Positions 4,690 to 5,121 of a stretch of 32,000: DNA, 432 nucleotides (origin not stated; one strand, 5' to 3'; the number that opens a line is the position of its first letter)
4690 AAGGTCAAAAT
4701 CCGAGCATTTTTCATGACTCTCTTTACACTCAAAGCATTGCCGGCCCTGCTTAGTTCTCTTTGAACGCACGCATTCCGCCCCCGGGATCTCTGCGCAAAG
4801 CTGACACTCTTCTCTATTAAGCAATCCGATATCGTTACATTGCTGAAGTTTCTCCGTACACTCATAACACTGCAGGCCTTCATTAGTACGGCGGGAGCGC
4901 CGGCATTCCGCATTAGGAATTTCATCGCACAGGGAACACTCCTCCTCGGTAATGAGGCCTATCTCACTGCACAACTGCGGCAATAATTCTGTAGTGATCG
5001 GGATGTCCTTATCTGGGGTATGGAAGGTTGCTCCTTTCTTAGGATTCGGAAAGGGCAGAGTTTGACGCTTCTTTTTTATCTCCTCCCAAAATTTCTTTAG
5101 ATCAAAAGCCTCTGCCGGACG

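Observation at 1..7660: Candidate new module: tandem c-di-GMP riboswitch, then a double NHL propeller, then a giant polyanionic Cys-repeat secreted protein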

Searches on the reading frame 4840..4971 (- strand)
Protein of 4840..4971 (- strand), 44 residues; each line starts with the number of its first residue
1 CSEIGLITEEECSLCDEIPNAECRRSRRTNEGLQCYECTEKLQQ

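Call 38: find_homologous_proteins(query=A1, max_evalue=0.001)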
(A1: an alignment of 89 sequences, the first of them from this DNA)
Query A1 (89 sequences): 4 candidates shared short words with the query, none scored E <= 0.001.

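Call 39: search_solved_structures(query=A1, max_evalue=10, show_alignments=3)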
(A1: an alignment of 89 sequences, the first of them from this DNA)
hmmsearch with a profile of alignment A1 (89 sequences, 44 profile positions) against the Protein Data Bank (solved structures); distinct sequences matched with E-value up to 10: 17.
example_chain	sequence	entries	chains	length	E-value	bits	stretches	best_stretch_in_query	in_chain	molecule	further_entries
7ahy_AAA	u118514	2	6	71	4.8e-05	26.5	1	4-43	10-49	E3 ubiquitin-protein ligase Mdm2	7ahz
7ai0_AAA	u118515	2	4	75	8.6e-05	25.7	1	8-43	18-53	E3 ubiquitin-protein ligase Mdm2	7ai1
2vje_A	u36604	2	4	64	0.00013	25.1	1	7-43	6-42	E3 UBIQUITIN-PROTEIN LIGASE MDM2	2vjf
2hdp_A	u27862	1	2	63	0.00016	24.8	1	8-43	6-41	Ubiquitin-protein ligase E3 Mdm2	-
6sqp_A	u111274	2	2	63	0.00017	24.7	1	10-43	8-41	E3 ubiquitin-protein ligase Mdm2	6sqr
6sqr_D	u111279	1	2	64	0.00018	24.7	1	10-43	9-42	E3 ubiquitin-protein ligase Mdm2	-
6sqs_A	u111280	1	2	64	0.00018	24.7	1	10-43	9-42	E3 ubiquitin-protein ligase Mdm2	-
6sqp_C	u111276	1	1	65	0.00019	24.6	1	10-43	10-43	E3 ubiquitin-protein ligase Mdm2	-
6sqo_A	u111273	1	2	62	0.00019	24.6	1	9-43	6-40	E3 ubiquitin-protein ligase Mdm2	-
6sqp_B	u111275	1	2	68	0.0002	24.5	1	10-43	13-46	E3 ubiquitin-protein ligase Mdm2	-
6sqr_A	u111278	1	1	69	0.00021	24.4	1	10-43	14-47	E3 ubiquitin-protein ligase Mdm2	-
5mnj_C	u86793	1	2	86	0.00029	24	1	8-43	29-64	E3 ubiquitin-protein ligase Mdm2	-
7ah2_AAA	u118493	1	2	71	0.00048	23.3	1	10-42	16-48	E3 ubiquitin-protein ligase Mdm2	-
8bgu_F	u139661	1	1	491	0.0044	20.2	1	8-43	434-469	E3 ubiquitin-protein ligase Mdm2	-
2vje_B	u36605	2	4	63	0.25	14.6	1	10-42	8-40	MDM4 PROTEIN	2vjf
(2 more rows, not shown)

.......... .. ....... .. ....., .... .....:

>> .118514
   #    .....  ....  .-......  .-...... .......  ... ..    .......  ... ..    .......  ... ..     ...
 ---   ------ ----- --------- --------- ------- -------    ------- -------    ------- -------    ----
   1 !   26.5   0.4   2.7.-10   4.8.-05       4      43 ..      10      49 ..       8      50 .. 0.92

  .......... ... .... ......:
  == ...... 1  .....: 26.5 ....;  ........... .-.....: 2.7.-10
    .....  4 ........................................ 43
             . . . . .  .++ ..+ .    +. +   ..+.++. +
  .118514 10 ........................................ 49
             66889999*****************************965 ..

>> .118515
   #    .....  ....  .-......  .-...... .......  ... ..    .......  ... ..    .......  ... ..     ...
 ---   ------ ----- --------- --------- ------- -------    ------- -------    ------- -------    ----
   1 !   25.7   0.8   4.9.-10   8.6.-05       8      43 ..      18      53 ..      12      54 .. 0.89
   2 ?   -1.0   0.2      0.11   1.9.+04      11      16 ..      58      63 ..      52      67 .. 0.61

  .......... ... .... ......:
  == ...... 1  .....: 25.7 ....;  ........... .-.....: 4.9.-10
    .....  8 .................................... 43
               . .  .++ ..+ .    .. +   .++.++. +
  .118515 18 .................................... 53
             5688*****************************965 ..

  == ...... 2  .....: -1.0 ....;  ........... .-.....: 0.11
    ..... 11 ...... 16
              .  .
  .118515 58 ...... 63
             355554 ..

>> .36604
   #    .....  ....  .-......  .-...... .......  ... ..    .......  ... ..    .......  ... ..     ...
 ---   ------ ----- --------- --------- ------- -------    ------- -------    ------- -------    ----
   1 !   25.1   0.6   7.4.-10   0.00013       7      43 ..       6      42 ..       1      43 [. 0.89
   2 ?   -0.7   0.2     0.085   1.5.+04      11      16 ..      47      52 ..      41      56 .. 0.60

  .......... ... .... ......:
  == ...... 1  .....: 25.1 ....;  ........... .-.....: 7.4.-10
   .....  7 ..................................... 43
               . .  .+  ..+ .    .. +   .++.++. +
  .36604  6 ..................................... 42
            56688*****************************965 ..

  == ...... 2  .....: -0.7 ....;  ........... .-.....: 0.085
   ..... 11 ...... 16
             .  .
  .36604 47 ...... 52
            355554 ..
